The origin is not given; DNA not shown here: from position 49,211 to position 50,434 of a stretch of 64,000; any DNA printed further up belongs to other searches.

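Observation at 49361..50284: Orphan Ftr/FhcD-like formyltransferase embedded in a tetrahydrofolate (not H4MPT) gene context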

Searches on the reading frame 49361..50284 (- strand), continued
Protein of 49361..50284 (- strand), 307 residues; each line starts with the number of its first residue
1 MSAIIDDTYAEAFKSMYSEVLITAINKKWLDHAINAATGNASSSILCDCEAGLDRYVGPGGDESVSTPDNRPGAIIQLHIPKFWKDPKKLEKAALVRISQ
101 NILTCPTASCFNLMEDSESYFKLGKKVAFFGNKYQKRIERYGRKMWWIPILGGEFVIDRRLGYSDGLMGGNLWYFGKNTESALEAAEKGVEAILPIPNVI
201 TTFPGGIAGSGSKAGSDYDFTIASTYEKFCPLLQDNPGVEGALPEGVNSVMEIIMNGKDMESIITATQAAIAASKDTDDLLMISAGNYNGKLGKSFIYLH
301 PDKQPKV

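Call 17: search_protein_families(library=pfam, proteins=[L066:4390-5877:+, L066:5874-6644:+, L066:7551-9203:+, L066:11170-12180:-, L066:12353-13294:+, L053:7558-8559:+, L053:8600-9271:-, L053:10965-11672:+, L053:11920-12801:-, L053:12798-13466:-], max_evalue=0.001)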
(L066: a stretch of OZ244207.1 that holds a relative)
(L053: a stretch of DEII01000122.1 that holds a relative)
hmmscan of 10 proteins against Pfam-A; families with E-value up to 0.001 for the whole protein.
L066:4390-5877:+ (495 aa): 2 families
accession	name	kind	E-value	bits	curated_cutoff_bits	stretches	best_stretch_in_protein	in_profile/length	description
PF19276.4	HD_assoc_2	-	1.5e-21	77.3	23.1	1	252-473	1-203/222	HD associated region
PF01966.28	HD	-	6.4e-06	26.9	22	1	107-181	1-67/116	HD domain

L066:5874-6644:+ (256 aa): 1 family
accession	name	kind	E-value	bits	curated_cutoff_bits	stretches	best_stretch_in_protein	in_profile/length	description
PF01182.26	Glucosamine_iso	-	8.4e-24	85.1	27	1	20-240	6-222/225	Glucosamine-6-phosphate isomerases/6-phosphogluconolactonase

L066:7551-9203:+ (550 aa): 2 families
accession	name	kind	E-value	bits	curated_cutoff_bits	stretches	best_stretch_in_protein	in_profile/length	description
PF02782.22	FGGY_C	-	4.3e-41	141.3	27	1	319-508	2-196/198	FGGY family of carbohydrate kinases, C-terminal domain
PF00370.27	FGGY_N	-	4.7e-33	115.2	28.8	1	63-303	2-244/245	FGGY family of carbohydrate kinases, N-terminal domain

L066:11170-12180:- (336 aa): 2 families
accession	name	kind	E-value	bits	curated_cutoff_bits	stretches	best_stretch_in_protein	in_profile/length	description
PF00591.27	Glycos_transf_3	-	9.2e-79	265.1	27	1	78-327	3-252/253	Glycosyl transferase family, a/b domain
PF02885.22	Glycos_trans_3N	-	6.2e-16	58.3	26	1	9-69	3-63/63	Glycosyl transferase family, helical bundle domain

L066:12353-13294:+ (313 aa): 1 family
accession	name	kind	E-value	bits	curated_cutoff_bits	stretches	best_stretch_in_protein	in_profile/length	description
PF01156.24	IU_nuc_hydro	-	1.2e-73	248.8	34.2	1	5-297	1-294/297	Inosine-uridine preferring nucleoside hydrolase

L053:7558-8559:+ (333 aa): 0 families

L053:8600-9271:- (223 aa): 0 families

L053:10965-11672:+ (235 aa): 1 family
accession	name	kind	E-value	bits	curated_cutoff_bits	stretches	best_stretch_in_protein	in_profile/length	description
PF04476.19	4HFCP_synth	-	1.6e-67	228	22.4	1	4-219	1-227/228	4-HFC-P synthase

L053:11920-12801:- (293 aa): 9 families
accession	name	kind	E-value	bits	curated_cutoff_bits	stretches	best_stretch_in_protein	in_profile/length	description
PF01926.29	MMR_HSR1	-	5.3e-23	81.7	21.9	1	6-120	2-113/113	50S ribosome-binding GTPase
PF07650.23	KH_2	-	6e-21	74.5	22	1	204-279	1-77/78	KH domain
PF02421.24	FeoB_N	-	1.3e-11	44.7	27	1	6-162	3-154/156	Ferrous iron transport protein B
PF03193.22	RsgA_GTPase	-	2.9e-09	37.4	30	1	3-64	106-171/174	RsgA GTPase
PF00350.29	Dynamin_N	-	8.9e-08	32.8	27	1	6-46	1-41/168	Dynamin family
PF00009.33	GTP_EFTU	-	1.1e-06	28.8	26.5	1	7-169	7-187/188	Elongation factor Tu GTP binding domain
PF04548.22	AIG1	-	2.9e-05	23.9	27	1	7-102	4-102/212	AIG1 family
PF10662.15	PduV-EutP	-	0.00017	21.8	21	1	6-164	4-141/143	Ethanolamine utilisation - propanediol utilisation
PF16897.10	MMR_HSR1_Xtn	-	0.00051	20.4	35.2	1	110-168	54-104/106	C-terminal region of MMR_HSR1 domain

L053:12798-13466:- (222 aa): 5 families
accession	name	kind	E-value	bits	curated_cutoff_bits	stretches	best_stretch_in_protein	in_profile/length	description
PF14622.11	Ribonucleas_3_3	-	3.1e-34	118.3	35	1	18-140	1-125/128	Ribonuclease-III-like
PF00636.31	Ribonuclease_3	-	1.4e-24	87.3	27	1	37-127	1-102/102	Ribonuclease III domain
PF00035.32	dsrm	-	1.7e-12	48.1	23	1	155-222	1-66/66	Double-stranded RNA binding motif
PF22935.1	RM44_endonuclase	-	4.2e-05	24.1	27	1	35-122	58-139/139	Large ribosomal subunit protein mL44, endonuclease domain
PF14709.13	DND1_DSRM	-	7e-05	23.5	25.7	1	154-222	2-79/80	double strand RNA binding domain from DEAD END PROTEIN 1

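Call 18: search_solved_structures(query=window:49361-50284:-, show_alignments=5, max_evalue=0.001)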
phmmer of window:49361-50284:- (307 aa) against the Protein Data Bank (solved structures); distinct sequences matched with E-value up to 0.001: 4.
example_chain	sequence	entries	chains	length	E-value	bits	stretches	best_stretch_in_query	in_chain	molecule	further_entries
1m5h_A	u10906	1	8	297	4.1e-64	219.6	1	5-299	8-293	Formylmethanofuran--tetrahydromethanopterin formyltransferase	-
1ftr_A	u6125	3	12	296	2.8e-63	216.9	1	5-300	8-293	FORMYLMETHANOFURAN:TETRAHYDROMETHANOPTERIN FORMYLTRANSFERASE | Formylmethanofuran--tetrahydromethanopterin formyltransferase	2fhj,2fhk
1m5s_A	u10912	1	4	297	1.3e-62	214.7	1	5-300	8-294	Formylmethanofuran--tetrahydromethanopterin formyltransferase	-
6s6y_D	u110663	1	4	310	2.2e-45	158.1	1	5-300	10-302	Formylmethanofuran--tetrahydromethanopterin formyltransferase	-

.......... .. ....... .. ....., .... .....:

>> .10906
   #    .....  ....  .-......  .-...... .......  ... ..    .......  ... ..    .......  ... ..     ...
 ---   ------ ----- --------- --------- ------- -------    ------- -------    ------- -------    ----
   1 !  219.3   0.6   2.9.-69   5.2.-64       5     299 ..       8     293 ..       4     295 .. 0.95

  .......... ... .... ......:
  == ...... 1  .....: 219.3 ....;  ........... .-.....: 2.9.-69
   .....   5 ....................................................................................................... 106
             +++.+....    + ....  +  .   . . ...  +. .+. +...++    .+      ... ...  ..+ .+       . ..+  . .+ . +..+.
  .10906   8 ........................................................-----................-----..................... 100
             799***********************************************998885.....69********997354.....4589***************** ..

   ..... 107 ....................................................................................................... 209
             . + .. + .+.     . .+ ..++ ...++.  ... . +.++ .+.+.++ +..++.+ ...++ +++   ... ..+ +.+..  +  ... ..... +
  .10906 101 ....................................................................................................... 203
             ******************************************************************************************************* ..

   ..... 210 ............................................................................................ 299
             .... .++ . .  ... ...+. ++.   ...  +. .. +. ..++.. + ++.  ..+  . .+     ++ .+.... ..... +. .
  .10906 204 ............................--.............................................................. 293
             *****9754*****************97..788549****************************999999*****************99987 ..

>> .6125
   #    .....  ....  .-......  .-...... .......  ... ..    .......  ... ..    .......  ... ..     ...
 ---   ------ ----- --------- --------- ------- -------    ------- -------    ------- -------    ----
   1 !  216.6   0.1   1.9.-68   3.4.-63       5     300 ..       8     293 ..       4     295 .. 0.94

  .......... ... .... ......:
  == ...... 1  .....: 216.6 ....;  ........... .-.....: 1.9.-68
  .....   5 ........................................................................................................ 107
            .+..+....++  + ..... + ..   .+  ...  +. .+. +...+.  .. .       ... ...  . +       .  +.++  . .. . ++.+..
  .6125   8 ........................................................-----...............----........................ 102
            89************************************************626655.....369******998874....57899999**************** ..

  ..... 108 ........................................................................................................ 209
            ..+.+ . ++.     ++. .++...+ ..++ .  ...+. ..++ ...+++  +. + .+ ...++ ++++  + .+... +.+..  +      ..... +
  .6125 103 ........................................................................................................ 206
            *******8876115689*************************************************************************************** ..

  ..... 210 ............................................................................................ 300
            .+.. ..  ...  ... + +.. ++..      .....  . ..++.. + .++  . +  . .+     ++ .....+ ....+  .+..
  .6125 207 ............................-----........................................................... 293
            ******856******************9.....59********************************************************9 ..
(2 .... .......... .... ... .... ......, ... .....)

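Call 29: search_protein_families(library=pfam, proteins=[L018:17947-20760:+, L015:1370-2425:+, L015:2886-3884:+, L015:3995-4615:+, L015:5917-6507:-, L015:4684-5916:-, L015:2485-2868:+, L020:2017-3693:+, L026:1112-2131:+, L047:9740-11392:+], max_evalue=0.0001)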
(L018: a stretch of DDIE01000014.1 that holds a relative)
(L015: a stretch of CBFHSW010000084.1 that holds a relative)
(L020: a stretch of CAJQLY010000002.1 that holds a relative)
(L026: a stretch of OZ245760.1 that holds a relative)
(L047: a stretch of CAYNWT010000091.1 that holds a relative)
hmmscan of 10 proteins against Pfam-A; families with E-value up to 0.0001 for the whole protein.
L018:17947-20760:+ (937 aa): 1 family
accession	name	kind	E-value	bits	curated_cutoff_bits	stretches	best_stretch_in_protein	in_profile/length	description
PF00311.23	PEPcase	-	2.5e-285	949.5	22.4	1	61-937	53-919/919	Phosphoenolpyruvate carboxylase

L015:1370-2425:+ (351 aa): 5 families
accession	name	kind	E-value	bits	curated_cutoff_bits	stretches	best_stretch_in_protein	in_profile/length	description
PF00005.33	ABC_tran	-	1.1e-35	123.6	25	1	23-168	1-136/137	ABC transporter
PF13304.12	AAA_21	-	5.7e-12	46.8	27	1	138-200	235-299/304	AAA domain, putative AbiEii toxin, Type IV TA system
PF08402.16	TOBE_2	-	4.8e-10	39.9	21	1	280-349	1-76/76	TOBE domain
PF02463.25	SMC_N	-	8.6e-07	29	40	1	34-216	25-214/220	RecF/RecN/SMC N terminal domain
PF00931.28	NB-ARC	-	4.3e-05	23.3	23.5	0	31-170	16-112/248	NB-ARC domain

L015:2886-3884:+ (332 aa): 2 families
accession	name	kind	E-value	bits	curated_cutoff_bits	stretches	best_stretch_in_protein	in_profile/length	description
PF03412.21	Peptidase_C39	-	3.3e-11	43.6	22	1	54-150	8-95/133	Peptidase C39 family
PF13529.12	Peptidase_C39_2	-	3.5e-11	44.3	24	1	47-151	1-131/143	Peptidase_C39 like family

L015:3995-4615:+ (206 aa): 1 family
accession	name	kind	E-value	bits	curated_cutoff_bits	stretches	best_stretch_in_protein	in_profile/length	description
PF00719.24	Pyrophosphatase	-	2.7e-41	141.3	23.5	1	29-196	2-153/153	Inorganic pyrophosphatase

L015:5917-6507:- (196 aa): 2 families
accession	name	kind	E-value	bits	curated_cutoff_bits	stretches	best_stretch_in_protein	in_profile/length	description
PF00717.28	Peptidase_S24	-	1.4e-25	89.7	23.3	1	75-188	1-115/116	Peptidase S24-like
PF01726.22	LexA_DNA_bind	-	2.8e-07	30.6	23.7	1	2-59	4-61/65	LexA DNA binding domain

L015:4684-5916:- (410 aa): 3 families
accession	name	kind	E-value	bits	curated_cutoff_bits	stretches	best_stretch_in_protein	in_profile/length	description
PF00817.25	IMS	-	5.9e-44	150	23.2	1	15-160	1-147/148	impB/mucB/samB family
PF11799.13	IMS_C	-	8.6e-10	39.5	20.7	1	248-341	1-94/109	impB/mucB/samB family C-terminal domain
PF21999.2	IMS_HHH_1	-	9.2e-06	26.5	27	1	188-237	3-53/53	DNA polymerase-iota, thumb domain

L015:2485-2868:+ (127 aa): 1 family
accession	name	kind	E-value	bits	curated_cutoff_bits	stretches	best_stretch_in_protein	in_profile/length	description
PF20332.3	DUF6627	-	9.3e-12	45.6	27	1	12-103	3-96/125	Family of unknown function (DUF6627)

L020:2017-3693:+ (558 aa): 1 family
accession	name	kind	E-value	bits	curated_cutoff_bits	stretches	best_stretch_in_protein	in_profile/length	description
PF00528.27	BPD_transp_1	-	3e-16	60.1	26.4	1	86-271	1-167/184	Binding-protein-dependent transport system inner membrane component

L026:1112-2131:+ (339 aa): 4 families
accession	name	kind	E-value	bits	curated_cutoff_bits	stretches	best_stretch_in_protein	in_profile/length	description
PF13343.11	SBP_bac_6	-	4.7e-25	88.9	24.6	1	75-312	3-234/245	Bacterial extracellular solute-binding protein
PF13416.11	SBP_bac_8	-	8.5e-20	72.1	27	1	42-309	3-274/279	Bacterial extracellular solute-binding protein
PF01547.30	SBP_bac_1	-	4.7e-18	66.7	26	1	34-285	5-307/307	Bacterial extracellular solute-binding protein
PF13531.11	SBP_bac_11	-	1.6e-12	48.2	25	1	27-286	1-220/227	Bacterial extracellular solute-binding protein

L047:9740-11392:+ (550 aa): 3 families
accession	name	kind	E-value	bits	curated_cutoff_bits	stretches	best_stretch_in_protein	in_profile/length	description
PF00884.28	Sulfatase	-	4.2e-56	190.9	25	1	53-396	1-300/301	Sulfatase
PF16347.10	SGSH_C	-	1.2e-14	55.2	29.3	1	357-493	12-149/154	N-sulphoglucosamine sulphohydrolase, C-terminal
PF01663.27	Phosphodiest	-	1.4e-07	31.9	23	1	76-336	18-222/342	Type I phosphodiesterase / nucleotide pyrophosphatase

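Call 37: find_homologous_proteins(query=L053:10965-11672:+, max_evalue=0.00001)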
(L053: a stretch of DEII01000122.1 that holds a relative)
Query L053:10965-11672:+ (235 aa): 3472 proteins with E <= 0.00001 among 8000 candidates; the best 120 are listed.
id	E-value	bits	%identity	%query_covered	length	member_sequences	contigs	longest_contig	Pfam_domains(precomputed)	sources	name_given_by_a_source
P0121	2.7e-144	496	100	100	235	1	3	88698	PF04476.20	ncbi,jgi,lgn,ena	jgi:(5-formylfuran-3-yl)methyl phosphate synthase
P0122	8.9e-109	380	80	98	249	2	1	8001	PF04476.20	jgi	-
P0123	3.4e-107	375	78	99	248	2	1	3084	PF04476.20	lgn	-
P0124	1.1e-105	370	81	97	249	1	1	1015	PF04476.20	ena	-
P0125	1.3e-102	360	77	95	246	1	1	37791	PF04476.20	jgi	jgi:(5-formylfuran-3-yl)methyl phosphate synthase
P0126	5.8e-94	332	73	94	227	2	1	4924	PF04476.20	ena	-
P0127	5.9e-84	299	64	99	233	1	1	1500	PF04476.20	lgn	-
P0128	6.1e-81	289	62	95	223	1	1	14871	PF04476.20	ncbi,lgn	-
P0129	1.7e-80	288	65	95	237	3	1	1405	PF04476.20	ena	-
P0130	3.5e-79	284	65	95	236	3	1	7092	PF04476.20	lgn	-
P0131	5.9e-78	280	63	95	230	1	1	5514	PF04476.20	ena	-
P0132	6.0e-78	280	64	95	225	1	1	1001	PF04476.20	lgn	-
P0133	7.8e-78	279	64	95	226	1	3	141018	PF04476.20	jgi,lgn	-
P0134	1.3e-77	279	61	97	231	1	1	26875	PF04476.20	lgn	-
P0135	2.5e-77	278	66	93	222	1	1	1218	PF04476.20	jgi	jgi:uncharacterized protein (UPF0264 family)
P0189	8.2e-71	256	59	95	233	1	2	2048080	PF04476.20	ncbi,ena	-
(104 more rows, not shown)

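Call 38: find_encoding_contigs(protein=P0189, flank=10000, max_places=2)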
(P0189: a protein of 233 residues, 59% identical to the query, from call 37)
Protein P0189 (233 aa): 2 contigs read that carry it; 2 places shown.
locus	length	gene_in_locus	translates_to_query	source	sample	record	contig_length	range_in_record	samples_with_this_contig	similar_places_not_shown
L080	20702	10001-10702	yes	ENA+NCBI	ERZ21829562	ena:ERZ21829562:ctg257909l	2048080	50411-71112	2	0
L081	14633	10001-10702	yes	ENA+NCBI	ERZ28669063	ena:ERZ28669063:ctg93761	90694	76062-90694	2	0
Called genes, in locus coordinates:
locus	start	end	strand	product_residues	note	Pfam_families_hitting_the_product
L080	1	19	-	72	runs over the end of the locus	-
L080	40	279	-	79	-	PF12844:HTH_19 (weak), PF13560:HTH_31 (weak), PF01381:HTH_3 (weak)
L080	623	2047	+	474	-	-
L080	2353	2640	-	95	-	PF13744:HTH_37 (weak)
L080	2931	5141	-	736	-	PF20703:nSTAND1, PF13191:AAA_16, PF24807:WD40_CDC20-Fz (faint), PF25173:Beta-prop_WDR3_1st (weak), PF25175:Beta-prop_WDR5, PF00400:WD40, PF23381:Beta-prop_IFT122_1st, PF25174:Beta-prop_THOC3, +1 more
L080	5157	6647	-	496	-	PF13676:TIR_2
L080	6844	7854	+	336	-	PF00180:Iso_dh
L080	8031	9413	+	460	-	PF20123:DUF6513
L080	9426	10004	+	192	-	PF04289:DUF447_N, PF20766:DUF447_C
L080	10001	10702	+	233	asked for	PF04476:4HFCP_synth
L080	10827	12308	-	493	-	-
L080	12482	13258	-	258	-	-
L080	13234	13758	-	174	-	-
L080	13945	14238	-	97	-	-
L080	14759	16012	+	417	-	PF00665:rve (weak)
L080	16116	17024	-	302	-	PF14326:DUF4384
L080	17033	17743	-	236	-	PF00069:Pkinase, PF07714:PK_Tyr_Ser-Thr, PF03109:ABC1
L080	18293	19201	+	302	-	PF00498:FHA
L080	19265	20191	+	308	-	PF02776:TPP_enzyme_N, PF00205:TPP_enzyme_M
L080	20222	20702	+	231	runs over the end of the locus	PF02775:TPP_enzyme_C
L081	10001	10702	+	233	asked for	PF04476:4HFCP_synth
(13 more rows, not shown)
